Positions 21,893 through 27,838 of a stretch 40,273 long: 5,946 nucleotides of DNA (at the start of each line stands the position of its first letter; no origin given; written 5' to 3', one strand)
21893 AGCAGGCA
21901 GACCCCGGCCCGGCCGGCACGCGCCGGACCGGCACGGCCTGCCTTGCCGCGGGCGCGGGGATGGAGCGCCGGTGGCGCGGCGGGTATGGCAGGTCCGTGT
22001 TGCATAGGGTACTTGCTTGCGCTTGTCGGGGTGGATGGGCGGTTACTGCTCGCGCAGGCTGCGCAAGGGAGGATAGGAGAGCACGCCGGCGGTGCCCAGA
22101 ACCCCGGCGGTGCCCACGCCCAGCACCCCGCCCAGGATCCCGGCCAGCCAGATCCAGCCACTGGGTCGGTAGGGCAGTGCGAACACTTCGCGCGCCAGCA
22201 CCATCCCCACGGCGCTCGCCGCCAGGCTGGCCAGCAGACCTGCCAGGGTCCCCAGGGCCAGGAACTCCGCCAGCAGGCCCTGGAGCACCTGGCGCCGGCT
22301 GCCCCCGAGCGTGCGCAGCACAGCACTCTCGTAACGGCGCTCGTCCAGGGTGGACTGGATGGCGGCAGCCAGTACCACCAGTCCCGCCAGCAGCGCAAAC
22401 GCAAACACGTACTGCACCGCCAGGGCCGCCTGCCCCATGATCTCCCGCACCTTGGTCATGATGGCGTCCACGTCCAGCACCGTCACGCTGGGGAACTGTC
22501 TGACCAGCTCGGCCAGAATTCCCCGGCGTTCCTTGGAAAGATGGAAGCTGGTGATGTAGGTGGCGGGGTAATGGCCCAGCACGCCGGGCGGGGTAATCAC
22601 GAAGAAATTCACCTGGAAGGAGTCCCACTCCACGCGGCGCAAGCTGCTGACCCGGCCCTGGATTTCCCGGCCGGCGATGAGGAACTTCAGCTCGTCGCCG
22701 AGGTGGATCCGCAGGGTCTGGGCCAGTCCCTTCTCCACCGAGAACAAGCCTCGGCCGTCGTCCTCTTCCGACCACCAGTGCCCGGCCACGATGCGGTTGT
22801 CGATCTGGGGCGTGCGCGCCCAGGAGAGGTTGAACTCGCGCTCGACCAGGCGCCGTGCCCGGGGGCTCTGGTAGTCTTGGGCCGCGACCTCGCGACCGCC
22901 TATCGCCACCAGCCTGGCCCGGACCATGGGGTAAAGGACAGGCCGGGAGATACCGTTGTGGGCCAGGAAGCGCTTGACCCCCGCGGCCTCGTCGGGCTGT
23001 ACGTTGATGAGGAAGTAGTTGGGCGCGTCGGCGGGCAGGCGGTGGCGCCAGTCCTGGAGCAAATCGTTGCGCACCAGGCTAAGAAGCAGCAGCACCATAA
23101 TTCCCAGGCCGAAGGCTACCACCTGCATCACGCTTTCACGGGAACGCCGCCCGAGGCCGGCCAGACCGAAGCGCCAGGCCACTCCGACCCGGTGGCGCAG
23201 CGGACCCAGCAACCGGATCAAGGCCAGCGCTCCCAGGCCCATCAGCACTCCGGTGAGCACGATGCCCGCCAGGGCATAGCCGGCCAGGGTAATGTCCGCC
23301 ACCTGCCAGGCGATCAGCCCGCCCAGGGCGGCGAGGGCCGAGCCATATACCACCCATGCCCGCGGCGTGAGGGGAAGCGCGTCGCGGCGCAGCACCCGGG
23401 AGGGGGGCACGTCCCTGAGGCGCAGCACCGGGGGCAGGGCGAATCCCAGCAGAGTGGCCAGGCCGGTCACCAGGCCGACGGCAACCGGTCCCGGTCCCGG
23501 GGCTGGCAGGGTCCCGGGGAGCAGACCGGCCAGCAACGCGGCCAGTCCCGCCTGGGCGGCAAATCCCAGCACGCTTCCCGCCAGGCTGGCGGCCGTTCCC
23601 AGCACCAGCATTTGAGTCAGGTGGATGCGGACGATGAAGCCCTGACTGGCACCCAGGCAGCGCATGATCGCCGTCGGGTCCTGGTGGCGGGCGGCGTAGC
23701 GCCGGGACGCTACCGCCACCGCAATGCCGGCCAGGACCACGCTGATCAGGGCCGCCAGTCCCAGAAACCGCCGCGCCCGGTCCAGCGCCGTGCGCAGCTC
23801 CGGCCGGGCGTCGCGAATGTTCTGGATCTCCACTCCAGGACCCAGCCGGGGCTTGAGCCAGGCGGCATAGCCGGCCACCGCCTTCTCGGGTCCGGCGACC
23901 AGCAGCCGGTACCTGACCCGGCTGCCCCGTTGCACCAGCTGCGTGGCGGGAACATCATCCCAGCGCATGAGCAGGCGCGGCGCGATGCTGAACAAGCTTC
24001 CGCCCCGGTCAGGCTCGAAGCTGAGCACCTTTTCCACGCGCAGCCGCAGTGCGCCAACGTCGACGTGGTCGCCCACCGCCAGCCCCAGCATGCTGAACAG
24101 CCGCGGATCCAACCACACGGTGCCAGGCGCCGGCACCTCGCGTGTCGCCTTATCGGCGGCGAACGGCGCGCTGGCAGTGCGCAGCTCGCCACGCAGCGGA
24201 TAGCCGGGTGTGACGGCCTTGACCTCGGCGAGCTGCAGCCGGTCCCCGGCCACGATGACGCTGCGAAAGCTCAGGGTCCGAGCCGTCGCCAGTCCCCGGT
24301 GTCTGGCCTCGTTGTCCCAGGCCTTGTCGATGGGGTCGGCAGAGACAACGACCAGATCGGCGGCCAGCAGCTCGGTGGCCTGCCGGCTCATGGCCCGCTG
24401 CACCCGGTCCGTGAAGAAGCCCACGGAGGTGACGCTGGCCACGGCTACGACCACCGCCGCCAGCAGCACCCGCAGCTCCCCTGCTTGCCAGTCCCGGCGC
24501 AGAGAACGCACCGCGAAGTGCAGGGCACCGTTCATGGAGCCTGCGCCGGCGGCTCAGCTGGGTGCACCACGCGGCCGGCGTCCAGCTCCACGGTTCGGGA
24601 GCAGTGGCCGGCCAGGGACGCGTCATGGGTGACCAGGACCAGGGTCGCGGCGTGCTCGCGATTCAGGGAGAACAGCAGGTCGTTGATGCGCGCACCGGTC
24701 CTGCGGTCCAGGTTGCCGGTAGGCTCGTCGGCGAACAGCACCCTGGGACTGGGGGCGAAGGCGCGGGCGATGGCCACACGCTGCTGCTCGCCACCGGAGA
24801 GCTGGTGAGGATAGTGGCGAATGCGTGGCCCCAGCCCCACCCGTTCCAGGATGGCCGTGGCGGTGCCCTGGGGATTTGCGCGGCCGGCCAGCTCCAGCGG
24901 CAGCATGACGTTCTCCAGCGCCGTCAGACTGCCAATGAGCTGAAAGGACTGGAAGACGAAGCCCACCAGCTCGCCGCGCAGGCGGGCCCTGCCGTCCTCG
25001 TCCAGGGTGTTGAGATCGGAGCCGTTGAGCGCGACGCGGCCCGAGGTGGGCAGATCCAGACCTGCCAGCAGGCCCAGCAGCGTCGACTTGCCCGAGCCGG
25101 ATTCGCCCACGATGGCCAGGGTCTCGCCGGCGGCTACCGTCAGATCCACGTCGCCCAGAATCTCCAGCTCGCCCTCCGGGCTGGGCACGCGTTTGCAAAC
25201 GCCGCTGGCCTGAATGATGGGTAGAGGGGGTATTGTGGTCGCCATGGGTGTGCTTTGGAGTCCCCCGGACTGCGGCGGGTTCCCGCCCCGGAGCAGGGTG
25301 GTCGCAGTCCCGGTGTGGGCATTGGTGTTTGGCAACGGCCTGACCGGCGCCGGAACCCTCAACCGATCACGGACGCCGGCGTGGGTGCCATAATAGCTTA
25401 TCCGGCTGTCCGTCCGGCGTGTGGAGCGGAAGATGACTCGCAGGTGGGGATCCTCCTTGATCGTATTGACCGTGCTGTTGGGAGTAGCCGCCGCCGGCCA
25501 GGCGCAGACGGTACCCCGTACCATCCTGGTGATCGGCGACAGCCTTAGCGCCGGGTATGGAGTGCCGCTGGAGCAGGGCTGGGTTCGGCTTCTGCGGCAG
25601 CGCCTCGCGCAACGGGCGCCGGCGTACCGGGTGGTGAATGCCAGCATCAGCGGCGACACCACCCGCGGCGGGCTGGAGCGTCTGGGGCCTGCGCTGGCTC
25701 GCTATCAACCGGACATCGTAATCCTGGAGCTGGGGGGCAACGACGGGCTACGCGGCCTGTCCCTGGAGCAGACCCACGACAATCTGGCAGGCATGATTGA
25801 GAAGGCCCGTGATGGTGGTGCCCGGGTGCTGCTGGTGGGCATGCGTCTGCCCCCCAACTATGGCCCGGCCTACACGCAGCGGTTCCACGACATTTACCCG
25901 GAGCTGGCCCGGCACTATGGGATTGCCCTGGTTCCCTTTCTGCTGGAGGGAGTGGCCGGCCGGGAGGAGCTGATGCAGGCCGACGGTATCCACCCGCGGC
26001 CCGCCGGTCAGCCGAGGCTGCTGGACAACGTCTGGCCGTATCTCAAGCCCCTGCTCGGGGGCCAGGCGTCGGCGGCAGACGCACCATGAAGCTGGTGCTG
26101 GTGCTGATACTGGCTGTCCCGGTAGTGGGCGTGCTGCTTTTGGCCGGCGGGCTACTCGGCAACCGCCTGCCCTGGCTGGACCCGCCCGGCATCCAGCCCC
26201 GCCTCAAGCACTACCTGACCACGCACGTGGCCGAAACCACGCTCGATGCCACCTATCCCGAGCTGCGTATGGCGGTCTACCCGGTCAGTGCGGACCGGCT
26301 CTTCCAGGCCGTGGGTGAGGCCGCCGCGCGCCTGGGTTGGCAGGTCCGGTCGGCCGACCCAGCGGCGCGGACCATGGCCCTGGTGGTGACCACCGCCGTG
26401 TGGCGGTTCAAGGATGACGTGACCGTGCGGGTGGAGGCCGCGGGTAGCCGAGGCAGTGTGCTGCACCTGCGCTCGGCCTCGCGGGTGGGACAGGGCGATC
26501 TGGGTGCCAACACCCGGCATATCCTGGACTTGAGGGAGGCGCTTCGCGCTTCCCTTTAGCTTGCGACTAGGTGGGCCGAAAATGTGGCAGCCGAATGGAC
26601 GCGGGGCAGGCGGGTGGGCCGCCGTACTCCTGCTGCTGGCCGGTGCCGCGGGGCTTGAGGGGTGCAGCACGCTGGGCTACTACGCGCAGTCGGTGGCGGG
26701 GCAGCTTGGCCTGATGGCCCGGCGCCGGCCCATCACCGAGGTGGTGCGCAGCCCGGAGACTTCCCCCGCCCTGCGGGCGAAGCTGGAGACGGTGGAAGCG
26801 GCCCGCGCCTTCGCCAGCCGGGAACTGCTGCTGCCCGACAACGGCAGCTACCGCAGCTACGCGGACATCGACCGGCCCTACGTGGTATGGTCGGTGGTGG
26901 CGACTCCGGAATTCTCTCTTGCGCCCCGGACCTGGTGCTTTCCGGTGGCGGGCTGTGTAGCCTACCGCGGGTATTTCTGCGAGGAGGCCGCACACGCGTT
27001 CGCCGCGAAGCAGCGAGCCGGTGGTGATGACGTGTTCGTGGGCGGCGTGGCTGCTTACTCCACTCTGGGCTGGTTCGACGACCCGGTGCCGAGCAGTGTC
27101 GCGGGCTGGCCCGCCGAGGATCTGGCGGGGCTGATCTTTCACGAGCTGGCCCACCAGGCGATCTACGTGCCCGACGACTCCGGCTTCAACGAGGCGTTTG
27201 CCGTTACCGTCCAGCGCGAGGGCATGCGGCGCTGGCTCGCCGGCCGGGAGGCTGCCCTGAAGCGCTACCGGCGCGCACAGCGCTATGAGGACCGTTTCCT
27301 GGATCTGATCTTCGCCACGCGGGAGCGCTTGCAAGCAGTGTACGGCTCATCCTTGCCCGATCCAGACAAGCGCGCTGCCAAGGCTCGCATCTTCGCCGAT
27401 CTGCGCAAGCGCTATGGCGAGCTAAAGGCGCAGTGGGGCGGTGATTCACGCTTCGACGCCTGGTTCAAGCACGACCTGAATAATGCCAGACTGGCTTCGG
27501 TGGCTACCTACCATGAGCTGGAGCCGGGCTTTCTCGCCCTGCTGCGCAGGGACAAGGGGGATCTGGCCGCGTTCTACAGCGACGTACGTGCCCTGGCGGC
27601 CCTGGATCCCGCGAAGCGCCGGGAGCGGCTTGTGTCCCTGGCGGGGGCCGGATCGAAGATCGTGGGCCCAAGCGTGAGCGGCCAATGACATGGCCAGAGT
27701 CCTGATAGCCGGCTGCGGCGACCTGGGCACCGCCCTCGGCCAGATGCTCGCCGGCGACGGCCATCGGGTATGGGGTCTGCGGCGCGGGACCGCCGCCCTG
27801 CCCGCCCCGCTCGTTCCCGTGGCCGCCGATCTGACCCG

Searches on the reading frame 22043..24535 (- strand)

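Call 33: search_protein_families(library=pfam, proteins=[window:22043-24535:-], max_evalue=0.00001)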
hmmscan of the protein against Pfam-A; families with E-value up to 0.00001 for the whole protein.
window:22043-24535:- (830 aa): 2 families
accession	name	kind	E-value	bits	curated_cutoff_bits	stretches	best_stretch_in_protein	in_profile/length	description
PF02687.27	FtsX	-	1.7e-17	64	25.5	2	260-377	2-119/120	FtsX-like permease C-terminal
PF12704.14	MacB_PCD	-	7.2e-06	26.9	27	1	25-204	5-181/207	MacB-like periplasmic core domain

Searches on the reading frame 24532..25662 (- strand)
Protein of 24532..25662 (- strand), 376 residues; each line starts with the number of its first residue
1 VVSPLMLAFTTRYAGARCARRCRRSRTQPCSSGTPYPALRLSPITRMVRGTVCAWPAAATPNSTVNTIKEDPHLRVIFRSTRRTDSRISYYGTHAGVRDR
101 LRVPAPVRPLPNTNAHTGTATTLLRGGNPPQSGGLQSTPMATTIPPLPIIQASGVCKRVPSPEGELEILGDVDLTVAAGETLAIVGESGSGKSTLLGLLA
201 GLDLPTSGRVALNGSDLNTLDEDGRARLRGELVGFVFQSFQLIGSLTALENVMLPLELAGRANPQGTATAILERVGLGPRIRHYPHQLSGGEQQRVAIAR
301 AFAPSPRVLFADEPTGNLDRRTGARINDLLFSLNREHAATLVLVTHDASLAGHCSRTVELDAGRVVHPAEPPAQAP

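Call 33: search_protein_families(library=pfam, proteins=[window:24532-25662:-], max_evalue=0.00001)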
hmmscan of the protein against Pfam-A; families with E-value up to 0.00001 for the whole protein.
window:24532-25662:- (376 aa): 1 family
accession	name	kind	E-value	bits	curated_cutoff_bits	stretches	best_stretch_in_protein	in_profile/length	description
PF00005.33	ABC_tran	-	2.1e-33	116.3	25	1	170-315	2-136/137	ABC transporter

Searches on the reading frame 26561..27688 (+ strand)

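Call 33: search_protein_families(library=pfam, proteins=[window:26561-27688:+], max_evalue=0.00001)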
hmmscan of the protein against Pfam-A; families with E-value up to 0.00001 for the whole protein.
window:26561-27688:+ (375 aa): 1 family
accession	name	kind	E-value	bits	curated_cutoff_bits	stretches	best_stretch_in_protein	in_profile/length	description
PF10023.15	Aminopep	-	1.5e-121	406.1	25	1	39-357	1-322/322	Putative aminopeptidase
